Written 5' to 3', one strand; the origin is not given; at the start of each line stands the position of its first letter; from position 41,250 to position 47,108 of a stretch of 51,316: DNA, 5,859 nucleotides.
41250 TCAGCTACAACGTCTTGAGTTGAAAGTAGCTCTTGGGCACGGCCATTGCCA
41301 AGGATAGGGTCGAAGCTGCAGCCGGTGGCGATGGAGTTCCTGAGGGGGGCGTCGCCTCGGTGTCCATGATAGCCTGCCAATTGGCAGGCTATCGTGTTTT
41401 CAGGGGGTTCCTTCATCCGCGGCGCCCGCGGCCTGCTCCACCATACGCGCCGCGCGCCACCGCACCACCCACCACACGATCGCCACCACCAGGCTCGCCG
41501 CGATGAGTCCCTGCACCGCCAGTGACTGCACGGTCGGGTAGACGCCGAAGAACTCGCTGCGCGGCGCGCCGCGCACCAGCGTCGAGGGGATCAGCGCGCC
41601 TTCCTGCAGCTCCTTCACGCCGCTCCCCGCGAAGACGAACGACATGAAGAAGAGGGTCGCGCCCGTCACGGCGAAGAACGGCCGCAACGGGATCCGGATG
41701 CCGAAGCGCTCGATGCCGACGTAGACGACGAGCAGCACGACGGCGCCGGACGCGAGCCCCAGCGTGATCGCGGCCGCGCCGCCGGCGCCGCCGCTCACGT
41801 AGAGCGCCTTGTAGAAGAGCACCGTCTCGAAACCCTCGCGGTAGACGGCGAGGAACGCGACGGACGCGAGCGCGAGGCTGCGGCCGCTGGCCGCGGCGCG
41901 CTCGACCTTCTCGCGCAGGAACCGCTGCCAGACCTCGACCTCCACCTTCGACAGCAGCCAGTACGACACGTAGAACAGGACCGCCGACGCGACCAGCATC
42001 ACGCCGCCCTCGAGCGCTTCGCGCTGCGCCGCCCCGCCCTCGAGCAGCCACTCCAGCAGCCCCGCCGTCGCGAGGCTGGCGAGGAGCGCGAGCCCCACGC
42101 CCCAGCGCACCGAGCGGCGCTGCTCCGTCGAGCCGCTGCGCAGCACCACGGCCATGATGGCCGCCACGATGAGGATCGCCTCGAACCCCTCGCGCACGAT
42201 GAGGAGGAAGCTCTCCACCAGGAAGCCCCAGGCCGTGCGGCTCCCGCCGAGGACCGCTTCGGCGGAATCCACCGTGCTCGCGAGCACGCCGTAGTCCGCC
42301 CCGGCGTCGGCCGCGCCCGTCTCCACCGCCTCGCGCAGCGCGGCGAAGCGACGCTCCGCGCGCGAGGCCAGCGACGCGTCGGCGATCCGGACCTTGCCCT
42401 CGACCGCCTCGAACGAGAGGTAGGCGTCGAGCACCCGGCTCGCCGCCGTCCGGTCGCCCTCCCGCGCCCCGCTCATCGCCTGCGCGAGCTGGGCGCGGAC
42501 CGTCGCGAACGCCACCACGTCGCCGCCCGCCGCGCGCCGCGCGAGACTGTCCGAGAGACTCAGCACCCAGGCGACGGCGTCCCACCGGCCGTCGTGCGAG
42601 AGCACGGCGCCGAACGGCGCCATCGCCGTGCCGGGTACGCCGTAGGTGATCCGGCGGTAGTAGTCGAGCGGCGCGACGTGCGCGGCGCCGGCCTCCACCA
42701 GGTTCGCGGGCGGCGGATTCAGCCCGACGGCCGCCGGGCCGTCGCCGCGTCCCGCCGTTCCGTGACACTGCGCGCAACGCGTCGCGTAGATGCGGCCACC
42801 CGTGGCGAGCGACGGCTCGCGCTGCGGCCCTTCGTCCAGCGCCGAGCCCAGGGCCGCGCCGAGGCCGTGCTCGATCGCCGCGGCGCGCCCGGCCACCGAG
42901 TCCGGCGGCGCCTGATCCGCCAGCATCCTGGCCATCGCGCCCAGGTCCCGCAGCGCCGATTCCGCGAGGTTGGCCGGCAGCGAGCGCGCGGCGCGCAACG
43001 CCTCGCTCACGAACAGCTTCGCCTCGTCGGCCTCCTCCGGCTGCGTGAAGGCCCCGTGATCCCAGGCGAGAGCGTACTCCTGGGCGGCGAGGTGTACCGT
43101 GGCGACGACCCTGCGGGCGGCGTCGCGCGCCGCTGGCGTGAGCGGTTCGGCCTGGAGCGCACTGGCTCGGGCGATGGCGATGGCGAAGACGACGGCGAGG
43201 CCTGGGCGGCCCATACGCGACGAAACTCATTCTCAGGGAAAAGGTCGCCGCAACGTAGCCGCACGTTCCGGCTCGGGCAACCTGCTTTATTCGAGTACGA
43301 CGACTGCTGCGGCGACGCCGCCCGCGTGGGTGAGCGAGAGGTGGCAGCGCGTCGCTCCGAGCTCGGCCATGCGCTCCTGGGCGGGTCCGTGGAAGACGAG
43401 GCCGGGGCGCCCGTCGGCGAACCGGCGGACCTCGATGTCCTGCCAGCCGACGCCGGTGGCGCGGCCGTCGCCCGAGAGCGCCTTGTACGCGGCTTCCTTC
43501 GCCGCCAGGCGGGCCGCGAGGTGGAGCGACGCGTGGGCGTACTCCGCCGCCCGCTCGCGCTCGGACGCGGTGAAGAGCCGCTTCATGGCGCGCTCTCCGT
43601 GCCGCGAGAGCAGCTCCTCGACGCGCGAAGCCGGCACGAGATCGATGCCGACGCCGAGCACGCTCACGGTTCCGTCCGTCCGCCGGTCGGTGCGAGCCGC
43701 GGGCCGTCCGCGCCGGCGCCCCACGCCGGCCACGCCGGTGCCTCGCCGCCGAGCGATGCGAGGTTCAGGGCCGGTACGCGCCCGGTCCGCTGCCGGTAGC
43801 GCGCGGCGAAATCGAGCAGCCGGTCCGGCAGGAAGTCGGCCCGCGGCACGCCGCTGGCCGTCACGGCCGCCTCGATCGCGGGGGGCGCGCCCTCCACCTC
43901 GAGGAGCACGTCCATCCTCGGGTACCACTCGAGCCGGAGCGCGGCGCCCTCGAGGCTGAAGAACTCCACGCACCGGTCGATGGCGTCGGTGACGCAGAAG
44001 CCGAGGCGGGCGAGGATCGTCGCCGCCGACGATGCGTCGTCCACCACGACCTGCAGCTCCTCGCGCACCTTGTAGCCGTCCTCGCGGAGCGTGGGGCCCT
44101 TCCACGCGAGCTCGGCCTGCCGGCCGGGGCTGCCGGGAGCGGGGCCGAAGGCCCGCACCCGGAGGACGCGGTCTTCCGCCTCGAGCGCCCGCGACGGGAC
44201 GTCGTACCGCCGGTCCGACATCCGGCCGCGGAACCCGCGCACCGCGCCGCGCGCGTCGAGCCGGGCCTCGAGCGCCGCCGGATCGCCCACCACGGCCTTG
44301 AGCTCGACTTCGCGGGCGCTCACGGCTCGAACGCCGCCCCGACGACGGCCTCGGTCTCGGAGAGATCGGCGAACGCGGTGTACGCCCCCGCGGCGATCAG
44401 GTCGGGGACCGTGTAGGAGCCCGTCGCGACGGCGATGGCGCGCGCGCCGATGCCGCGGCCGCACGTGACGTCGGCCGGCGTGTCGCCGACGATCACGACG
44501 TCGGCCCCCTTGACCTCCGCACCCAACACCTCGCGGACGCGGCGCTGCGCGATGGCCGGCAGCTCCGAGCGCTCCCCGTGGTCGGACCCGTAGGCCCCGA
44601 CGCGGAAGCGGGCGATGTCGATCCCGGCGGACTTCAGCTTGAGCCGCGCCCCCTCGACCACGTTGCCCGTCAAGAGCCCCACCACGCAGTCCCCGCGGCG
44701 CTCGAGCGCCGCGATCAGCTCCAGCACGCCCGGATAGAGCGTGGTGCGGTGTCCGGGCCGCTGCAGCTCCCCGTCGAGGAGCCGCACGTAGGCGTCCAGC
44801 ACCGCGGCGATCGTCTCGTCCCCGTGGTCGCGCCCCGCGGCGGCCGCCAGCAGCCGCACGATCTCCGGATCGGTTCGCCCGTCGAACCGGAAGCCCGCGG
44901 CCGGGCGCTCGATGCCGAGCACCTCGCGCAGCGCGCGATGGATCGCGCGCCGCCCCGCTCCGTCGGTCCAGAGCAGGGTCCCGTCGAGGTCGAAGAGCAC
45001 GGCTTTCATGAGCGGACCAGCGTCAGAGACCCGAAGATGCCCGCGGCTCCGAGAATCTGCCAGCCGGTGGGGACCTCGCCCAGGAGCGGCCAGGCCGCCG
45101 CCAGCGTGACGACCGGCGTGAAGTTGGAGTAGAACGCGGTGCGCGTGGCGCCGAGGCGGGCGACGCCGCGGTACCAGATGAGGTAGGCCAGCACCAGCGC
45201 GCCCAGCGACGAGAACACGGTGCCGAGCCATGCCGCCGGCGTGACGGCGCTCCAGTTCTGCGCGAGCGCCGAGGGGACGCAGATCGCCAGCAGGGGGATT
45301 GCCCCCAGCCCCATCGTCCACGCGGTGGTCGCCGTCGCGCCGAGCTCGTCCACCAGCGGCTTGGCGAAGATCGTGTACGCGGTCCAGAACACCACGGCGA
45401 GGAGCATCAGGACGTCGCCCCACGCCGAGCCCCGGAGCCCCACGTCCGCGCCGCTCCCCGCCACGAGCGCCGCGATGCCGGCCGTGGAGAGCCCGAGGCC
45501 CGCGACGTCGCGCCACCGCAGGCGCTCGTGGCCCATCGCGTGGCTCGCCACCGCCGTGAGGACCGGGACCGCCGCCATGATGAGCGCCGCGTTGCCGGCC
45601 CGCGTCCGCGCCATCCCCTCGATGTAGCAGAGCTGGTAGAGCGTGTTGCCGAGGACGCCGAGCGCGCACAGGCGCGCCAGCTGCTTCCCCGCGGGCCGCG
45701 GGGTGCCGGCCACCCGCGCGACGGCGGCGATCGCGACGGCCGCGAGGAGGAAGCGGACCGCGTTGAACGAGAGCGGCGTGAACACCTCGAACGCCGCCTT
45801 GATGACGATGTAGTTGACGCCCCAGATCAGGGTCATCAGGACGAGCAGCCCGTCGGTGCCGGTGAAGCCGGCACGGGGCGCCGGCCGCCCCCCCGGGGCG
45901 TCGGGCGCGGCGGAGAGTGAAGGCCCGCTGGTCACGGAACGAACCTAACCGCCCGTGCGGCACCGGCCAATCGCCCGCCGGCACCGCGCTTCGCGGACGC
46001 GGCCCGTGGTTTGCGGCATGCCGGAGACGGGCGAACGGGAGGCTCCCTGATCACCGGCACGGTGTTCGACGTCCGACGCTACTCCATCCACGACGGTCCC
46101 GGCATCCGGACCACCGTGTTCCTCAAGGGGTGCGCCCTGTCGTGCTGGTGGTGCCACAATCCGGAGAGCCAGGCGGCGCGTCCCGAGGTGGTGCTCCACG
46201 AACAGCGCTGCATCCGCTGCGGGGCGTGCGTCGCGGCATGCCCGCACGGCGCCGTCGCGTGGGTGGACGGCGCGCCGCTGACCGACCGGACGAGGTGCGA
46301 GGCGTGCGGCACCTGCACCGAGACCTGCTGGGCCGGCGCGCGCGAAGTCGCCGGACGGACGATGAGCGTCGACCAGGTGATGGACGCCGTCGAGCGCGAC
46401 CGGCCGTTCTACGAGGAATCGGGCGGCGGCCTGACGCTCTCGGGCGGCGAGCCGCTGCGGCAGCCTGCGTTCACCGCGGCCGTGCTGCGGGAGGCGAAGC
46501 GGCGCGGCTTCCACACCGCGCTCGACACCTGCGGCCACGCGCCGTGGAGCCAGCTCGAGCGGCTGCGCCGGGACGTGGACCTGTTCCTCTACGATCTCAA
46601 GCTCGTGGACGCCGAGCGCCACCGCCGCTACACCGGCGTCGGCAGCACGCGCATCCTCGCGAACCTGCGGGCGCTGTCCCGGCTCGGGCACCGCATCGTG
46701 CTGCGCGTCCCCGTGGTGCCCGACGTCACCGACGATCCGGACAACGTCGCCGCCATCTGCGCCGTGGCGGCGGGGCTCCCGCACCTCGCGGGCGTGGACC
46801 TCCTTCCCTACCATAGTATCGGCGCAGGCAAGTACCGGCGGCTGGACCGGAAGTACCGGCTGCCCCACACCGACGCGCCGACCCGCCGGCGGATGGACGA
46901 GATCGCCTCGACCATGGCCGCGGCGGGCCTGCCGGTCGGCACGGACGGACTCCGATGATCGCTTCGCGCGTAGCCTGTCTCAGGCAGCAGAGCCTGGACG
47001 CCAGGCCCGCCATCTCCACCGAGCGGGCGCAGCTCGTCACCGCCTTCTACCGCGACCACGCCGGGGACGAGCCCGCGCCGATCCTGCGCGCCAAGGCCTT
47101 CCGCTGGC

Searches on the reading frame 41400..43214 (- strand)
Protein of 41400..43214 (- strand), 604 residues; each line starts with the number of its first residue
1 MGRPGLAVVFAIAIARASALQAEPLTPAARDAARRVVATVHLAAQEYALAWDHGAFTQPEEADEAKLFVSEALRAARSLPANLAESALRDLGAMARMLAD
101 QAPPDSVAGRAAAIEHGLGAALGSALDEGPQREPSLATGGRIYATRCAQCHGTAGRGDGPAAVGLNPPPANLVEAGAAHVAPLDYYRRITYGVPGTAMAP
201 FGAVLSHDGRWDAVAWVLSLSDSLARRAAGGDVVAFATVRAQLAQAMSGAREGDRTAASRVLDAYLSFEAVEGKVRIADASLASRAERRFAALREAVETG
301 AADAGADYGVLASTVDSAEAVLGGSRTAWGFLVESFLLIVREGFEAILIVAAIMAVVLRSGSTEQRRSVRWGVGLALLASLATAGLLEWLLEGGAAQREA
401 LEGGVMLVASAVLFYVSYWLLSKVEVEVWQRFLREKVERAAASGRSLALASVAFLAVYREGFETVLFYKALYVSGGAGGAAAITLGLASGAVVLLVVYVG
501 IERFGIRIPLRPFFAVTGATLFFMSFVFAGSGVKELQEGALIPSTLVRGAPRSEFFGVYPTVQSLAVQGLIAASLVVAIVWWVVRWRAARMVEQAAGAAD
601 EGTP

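Call 62: search_protein_families(library=pfam, proteins=[window:41400-43214:-], max_evalue=0.00001)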
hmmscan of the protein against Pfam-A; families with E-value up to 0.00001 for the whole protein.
window:41400-43214:- (604 aa): 3 families
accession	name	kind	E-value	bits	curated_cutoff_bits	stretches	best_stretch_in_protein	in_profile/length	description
PF03239.20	FTR1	-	7.4e-25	88.2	25.3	2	358-539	27-212/284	Iron permease FTR1 family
PF13442.11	Cytochrome_CBB3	-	8.1e-10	39.3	27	1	136-217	3-68/68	Cytochrome C oxidase, cbb3-type, subunit III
PF00034.26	Cytochrom_C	-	4.6e-07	31.5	21.3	1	137-221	2-90/90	Cytochrome c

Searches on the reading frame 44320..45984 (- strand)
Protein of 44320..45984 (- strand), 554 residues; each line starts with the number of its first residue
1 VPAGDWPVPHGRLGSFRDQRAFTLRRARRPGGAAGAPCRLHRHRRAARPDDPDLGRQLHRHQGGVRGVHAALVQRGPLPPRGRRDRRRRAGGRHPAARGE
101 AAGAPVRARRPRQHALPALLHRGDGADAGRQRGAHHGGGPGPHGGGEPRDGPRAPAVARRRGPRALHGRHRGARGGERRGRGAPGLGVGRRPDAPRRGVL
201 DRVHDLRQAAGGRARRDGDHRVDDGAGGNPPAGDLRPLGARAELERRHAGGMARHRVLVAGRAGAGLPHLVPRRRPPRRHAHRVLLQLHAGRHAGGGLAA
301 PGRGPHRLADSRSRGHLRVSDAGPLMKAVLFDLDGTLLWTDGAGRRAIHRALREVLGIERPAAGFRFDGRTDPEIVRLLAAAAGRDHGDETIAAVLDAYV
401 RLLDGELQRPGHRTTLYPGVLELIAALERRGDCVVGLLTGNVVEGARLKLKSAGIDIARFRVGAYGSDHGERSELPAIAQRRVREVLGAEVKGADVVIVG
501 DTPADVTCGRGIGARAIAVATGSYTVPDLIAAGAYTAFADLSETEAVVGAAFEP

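Call 62: search_protein_families(library=pfam, proteins=[window:44320-45984:-], max_evalue=0.00001)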
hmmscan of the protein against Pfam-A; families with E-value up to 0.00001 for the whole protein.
window:44320-45984:- (554 aa): 4 families
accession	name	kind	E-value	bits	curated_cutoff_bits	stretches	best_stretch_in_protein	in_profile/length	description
PF00702.32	Hydrolase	-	1.1e-14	55.8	26.4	1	326-512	1-190/191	haloacid dehalogenase-like hydrolase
PF12710.13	HAD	-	1.8e-12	48.5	27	1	329-509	1-188/189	haloacid dehalogenase-like hydrolase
PF13419.12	HAD_2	-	9.1e-10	39.4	23.8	1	329-519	1-178/178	Haloacid dehalogenase-like hydrolase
PF13242.12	Hydrolase_like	-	2.8e-08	34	22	1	482-532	12-61/75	HAD-hyrolase-like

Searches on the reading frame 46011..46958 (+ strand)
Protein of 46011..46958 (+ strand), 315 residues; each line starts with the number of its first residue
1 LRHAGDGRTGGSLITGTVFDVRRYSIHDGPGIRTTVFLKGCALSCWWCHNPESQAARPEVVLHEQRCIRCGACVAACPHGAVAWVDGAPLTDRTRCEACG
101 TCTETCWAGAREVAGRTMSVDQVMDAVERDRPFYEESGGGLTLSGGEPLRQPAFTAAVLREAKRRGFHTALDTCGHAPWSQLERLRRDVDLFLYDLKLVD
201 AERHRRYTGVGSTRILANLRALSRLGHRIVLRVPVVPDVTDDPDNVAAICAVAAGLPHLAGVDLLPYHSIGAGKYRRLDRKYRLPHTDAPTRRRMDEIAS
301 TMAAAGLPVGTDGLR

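Call 62: search_protein_families(library=pfam, proteins=[window:46011-46958:+], max_evalue=0.00001)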
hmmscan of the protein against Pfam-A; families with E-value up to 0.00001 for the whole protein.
window:46011-46958:+ (315 aa): 8 families
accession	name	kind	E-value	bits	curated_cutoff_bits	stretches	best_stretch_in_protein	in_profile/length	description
PF04055.27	Radical_SAM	-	1.1e-17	65.1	29.5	1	37-243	3-158/166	Radical SAM superfamily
PF13353.11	Fer4_12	-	3.4e-11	44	22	1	28-170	2-86/137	4Fe-4S single cluster domain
PF00037.32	Fer4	-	8.9e-10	38.4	21.1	1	61-82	2-23/24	4Fe-4S binding domain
PF13237.11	Fer4_10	-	2.2e-08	34.3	25.5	1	60-106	2-52/53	4Fe-4S dicluster domain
PF12797.12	Fer4_2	-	3.5e-08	33.3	24.5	0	60-78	3-21/22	4Fe-4S binding domain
PF12838.12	Fer4_7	-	5.3e-08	33.6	27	0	66-110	1-52/52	4Fe-4S dicluster domain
PF12837.12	Fer4_6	-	2.3e-07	30.9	25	0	65-81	7-23/24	4Fe-4S binding domain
PF13187.11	Fer4_9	-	1.8e-06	28.3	27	0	66-109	1-50/52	4Fe-4S dicluster domain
